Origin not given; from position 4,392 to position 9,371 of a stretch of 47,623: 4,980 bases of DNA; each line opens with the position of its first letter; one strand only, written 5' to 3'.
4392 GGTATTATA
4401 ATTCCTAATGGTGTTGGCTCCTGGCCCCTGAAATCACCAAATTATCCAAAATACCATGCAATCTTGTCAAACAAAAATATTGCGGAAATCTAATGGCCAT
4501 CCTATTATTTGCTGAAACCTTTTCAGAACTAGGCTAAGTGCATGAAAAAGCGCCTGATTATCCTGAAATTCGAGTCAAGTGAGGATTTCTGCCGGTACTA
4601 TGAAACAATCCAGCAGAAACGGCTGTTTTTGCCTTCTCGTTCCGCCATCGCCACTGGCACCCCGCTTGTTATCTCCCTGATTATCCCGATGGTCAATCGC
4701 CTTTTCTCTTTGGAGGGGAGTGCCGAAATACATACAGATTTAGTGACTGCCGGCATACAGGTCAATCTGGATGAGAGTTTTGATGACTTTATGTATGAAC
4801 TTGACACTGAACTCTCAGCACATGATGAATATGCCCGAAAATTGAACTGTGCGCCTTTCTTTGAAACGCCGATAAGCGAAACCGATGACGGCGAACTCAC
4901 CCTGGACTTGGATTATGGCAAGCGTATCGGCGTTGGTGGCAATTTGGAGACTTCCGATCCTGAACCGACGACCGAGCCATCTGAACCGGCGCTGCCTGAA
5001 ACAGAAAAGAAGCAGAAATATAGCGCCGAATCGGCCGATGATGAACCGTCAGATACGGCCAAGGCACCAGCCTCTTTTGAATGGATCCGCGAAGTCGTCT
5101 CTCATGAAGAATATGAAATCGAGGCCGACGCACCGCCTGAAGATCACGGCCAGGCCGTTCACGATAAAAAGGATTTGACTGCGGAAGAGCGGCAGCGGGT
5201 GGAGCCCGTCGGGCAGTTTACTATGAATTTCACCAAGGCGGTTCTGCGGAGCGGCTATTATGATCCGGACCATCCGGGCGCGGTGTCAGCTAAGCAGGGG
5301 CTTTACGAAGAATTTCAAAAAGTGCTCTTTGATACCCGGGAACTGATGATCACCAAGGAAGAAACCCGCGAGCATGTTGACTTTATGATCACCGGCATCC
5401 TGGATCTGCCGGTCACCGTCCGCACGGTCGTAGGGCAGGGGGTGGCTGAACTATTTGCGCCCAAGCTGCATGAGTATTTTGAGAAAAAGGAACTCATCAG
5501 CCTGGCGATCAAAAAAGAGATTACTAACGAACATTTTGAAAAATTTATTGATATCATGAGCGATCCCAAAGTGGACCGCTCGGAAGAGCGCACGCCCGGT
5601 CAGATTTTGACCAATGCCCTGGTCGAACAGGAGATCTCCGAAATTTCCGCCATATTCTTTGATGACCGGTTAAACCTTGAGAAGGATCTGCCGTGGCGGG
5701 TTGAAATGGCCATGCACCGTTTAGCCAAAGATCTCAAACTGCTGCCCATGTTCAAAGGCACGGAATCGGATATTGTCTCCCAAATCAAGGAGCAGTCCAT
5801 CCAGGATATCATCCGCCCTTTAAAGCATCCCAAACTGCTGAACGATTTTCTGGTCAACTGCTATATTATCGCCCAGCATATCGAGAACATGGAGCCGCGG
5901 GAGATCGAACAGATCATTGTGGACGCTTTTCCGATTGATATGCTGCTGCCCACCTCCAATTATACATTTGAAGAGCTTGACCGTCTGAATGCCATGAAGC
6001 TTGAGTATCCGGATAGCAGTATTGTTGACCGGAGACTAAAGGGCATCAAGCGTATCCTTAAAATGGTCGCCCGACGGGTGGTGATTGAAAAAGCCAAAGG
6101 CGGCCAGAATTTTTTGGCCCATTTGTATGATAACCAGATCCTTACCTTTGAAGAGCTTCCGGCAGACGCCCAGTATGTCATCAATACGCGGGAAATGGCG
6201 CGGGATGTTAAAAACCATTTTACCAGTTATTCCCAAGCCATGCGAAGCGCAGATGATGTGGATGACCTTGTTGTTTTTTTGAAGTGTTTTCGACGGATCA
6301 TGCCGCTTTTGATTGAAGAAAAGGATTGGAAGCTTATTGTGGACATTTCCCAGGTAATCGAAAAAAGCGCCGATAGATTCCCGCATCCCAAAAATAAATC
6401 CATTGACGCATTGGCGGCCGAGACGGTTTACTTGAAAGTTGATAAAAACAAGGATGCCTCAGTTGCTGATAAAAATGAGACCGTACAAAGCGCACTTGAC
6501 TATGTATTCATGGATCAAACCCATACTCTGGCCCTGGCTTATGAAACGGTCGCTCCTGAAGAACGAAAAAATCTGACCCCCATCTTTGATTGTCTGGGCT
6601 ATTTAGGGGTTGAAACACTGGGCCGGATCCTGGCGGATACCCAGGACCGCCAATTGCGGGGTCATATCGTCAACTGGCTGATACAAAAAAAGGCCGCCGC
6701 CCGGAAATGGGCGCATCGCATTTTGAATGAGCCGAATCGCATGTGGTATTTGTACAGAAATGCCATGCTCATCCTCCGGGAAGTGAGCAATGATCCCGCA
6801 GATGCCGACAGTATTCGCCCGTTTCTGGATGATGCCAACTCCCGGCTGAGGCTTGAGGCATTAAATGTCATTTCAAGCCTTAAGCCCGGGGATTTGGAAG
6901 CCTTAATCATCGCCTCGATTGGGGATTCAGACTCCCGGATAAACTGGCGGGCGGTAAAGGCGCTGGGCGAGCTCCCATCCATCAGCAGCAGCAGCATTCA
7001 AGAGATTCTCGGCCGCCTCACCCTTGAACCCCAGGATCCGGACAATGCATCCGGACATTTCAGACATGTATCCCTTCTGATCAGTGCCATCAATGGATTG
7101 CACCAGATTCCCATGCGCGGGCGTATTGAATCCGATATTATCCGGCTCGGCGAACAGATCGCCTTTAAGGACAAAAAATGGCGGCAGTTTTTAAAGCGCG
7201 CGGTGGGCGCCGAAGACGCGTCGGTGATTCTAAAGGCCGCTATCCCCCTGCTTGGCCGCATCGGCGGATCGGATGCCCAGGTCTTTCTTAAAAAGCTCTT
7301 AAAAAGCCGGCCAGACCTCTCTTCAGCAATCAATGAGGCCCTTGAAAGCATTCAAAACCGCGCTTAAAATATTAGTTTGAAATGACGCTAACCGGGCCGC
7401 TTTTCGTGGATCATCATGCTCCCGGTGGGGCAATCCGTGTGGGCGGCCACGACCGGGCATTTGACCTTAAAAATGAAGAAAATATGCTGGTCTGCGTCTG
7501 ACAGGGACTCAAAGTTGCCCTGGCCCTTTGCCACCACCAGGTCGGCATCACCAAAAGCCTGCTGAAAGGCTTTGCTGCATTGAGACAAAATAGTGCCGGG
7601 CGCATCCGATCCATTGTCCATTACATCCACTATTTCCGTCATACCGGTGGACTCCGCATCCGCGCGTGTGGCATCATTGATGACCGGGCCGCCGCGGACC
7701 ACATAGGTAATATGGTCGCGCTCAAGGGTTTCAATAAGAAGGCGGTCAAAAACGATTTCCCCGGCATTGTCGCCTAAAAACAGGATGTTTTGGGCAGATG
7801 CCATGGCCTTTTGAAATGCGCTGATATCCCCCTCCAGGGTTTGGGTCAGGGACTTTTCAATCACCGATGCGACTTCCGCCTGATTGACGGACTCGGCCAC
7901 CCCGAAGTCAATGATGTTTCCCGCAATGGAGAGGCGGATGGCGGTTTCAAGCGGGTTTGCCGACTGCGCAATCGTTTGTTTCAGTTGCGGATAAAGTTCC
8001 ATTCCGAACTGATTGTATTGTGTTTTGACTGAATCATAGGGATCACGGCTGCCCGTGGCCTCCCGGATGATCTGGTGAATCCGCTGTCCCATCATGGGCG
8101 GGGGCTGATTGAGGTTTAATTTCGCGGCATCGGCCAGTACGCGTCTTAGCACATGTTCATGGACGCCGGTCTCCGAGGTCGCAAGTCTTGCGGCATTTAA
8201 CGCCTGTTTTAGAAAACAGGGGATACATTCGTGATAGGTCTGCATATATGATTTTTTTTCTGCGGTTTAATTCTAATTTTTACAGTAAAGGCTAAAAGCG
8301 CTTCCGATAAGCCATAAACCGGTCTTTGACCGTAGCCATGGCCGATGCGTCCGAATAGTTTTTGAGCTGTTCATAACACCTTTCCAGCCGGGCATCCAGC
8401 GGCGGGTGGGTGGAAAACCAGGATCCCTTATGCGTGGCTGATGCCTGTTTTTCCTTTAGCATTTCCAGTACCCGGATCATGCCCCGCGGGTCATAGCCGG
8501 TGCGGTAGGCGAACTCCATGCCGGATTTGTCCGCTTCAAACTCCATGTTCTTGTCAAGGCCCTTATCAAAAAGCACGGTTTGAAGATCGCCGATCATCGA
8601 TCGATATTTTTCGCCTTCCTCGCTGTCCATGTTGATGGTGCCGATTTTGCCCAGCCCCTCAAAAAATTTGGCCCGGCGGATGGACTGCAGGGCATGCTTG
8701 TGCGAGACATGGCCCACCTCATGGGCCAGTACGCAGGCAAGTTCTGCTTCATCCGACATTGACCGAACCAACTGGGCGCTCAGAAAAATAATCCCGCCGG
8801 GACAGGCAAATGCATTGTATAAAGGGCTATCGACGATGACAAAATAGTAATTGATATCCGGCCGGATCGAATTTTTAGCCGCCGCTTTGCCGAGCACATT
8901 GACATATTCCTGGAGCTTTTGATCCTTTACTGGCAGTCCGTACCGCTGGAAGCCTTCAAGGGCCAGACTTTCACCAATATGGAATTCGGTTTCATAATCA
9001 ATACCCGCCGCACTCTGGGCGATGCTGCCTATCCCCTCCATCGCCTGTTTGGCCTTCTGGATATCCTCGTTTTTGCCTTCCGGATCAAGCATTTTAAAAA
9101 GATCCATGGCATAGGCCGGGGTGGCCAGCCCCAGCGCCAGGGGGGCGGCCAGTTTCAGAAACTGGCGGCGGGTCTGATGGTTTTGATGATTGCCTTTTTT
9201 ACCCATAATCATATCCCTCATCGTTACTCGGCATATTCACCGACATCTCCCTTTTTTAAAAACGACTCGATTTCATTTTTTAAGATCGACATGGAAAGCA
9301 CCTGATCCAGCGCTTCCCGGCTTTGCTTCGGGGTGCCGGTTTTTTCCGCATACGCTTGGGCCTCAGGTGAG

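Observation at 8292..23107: About 15-kb translationally coupled envelope array: AsmA/YdbH-like, YdbL-like lipoprotein, giant TolB-TPR-CHAT protease, SH3 protein, Tat-M48 protease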

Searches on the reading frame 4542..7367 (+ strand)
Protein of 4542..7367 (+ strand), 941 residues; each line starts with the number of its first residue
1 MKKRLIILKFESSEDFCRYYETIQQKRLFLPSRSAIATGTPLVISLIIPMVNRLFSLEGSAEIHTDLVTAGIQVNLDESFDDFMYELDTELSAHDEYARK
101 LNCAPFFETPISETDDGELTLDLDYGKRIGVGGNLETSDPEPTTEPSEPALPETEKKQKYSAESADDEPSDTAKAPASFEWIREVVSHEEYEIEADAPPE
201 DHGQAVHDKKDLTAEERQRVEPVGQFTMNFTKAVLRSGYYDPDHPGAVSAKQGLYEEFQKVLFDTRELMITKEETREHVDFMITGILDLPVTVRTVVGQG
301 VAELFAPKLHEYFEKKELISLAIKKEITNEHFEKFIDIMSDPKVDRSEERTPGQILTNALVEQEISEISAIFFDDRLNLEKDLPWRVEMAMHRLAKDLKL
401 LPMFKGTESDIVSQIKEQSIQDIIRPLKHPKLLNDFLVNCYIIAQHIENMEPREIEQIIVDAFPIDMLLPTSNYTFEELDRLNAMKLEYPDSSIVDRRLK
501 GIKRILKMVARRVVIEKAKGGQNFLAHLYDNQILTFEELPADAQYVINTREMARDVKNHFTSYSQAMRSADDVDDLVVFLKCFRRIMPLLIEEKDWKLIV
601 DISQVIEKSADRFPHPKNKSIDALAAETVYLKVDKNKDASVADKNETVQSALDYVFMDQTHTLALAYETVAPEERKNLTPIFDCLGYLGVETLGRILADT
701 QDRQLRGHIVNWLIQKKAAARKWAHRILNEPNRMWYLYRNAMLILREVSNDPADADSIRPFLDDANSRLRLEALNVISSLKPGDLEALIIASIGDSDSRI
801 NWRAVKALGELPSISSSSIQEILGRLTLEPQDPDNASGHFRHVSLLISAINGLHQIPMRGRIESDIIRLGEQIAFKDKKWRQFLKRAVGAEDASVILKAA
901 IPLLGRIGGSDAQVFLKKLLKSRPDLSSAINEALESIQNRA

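Call 4: search_protein_families(library=pfam, proteins=[window:4542-7367:+], max_evalue=0.01)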
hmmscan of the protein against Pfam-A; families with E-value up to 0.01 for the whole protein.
window:4542-7367:+ (941 aa): 1 family
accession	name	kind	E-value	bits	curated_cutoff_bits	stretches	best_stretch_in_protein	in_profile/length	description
PF13646.12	HEAT_2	-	1e-11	45.4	27.7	2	759-827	5-72/88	HEAT repeats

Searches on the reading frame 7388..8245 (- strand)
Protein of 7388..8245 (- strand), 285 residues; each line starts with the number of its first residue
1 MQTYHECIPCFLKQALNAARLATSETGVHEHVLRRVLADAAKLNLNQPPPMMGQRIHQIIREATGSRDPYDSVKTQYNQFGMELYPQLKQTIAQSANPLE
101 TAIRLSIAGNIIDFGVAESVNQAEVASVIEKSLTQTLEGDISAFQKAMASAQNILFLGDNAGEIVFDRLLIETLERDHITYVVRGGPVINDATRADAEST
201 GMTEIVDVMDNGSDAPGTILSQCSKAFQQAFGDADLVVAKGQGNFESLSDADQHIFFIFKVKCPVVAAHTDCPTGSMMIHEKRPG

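Call 4: search_protein_families(library=pfam, proteins=[window:7388-8245:-], max_evalue=0.01)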
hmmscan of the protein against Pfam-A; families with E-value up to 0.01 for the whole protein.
window:7388-8245:- (285 aa): 1 family
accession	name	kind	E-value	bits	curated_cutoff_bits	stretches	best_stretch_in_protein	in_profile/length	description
PF01937.24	ARMT1-like_dom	-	1.8e-67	228.2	25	1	3-277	1-310/311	Damage-control phosphatase ARMT1-like domain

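Call 28: search_protein_families(library=ncbifam, proteins=[window:7388-8245:-], max_evalue=0.01)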
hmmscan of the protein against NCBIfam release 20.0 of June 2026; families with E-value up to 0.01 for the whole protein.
window:7388-8245:- (285 aa): 2 families
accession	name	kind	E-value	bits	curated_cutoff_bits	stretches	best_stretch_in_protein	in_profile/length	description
NF040824.1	damage_ctl_Phtase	equivalog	7.4e-51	173.3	440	1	1-278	1-280/282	damage-control phosphatase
NF041594.1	dam_ctlPhtase_Archglob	equivalog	2.2e-44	152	500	1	1-278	1-283/287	damage-control phosphatase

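Call 70: search_protein_families(library=padloc, proteins=[window:7388-8245:-], max_evalue=0.001)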
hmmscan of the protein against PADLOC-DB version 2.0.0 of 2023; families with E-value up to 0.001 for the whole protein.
window:7388-8245:- (285 aa): 0 families

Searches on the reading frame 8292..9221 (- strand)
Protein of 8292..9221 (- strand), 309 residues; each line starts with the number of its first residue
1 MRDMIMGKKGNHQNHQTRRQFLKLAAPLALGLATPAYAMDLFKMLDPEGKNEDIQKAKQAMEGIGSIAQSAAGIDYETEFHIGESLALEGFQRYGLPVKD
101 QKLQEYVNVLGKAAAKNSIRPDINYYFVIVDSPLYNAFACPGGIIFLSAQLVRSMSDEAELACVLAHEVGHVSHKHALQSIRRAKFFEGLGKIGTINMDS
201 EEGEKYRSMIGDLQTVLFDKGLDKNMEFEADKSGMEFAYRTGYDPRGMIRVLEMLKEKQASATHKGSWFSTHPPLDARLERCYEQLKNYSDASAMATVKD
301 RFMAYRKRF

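Call 4: search_protein_families(library=pfam, proteins=[window:8292-9221:-], max_evalue=0.01)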
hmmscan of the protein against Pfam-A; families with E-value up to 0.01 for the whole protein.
window:8292-9221:- (309 aa): 1 family
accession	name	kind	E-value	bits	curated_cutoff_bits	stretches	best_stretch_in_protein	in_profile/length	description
PF01435.24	Peptidase_M48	-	5.7e-30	105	20.3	1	103-281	3-181/186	Peptidase family M48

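Call 28: search_protein_families(library=ncbifam, proteins=[window:8292-9221:-], max_evalue=0.01)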
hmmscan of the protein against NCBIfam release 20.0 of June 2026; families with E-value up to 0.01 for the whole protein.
window:8292-9221:- (309 aa): 10 families
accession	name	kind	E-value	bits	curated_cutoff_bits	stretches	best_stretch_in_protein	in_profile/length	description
NF052400.1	M48_BAM_BepA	equivalog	3e-24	85.7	570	1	55-292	24-263/483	beta-barrel assembly-enhancing protease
NF052399.1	M48_lipo_LoiP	exception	1.5e-11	44.3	365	1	121-286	85-244/247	metalloprotease LoiP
NF003965.0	PRK05457.1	equivalog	8.4e-06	25.3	245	1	114-173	87-146/285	protease HtpX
NF003425.0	PRK04897.1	equivalog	8.8e-06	25.1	355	0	129-173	102-149/298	zinc metalloprotease HtpX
NF002669.0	PRK02391.1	equivalog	9e-06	25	341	1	128-176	98-149/298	zinc metalloprotease HtpX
NF002775.0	PRK02870.1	equivalog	6.4e-05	22.3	285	1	99-175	113-187/338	zinc metalloprotease HtpX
NF002363.0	PRK01345.1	equivalog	0.0001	21.5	422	1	101-187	64-150/318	zinc metalloprotease HtpX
NF002826.0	PRK03001.1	equivalog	0.00013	21.3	369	1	150-236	115-211/285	zinc metalloprotease HtpX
NF002839.0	PRK03072.1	equivalog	0.00035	19.7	412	0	150-180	118-148/291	zinc metalloprotease HtpX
NF002322.0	PRK01265.1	equivalog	0.0013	18.3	275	1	99-176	78-155/325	zinc metalloprotease HtpX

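Call 43: search_solved_structures(query=window:8292-9221:-, max_evalue=0.001)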
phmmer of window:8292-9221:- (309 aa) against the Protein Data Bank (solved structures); distinct sequences matched with E-value up to 0.001: 6.
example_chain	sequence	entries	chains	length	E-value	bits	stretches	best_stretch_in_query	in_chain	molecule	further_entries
3c37_A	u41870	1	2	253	1.4e-22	83.6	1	74-286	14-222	Peptidase, M48 family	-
6sar_A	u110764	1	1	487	2.5e-17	66.4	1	97-282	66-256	Beta-barrel assembly-enhancing protease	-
28jr_F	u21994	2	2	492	2.8e-17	66.3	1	97-282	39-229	Beta-barrel assembly-enhancing protease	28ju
6ait_A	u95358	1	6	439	3.8e-17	65.8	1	98-282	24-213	Beta-barrel assembly-enhancing protease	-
28jl_F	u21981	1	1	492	8.3e-17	64.7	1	97-282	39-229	Beta-barrel assembly-enhancing protease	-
28jq_F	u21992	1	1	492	1.2e-16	64.2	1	97-282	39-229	Beta-barrel assembly-enhancing protease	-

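Call 70: search_protein_families(library=padloc, proteins=[window:8292-9221:-], max_evalue=0.001)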
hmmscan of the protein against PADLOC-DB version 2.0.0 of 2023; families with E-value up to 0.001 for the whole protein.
window:8292-9221:- (309 aa): 0 families
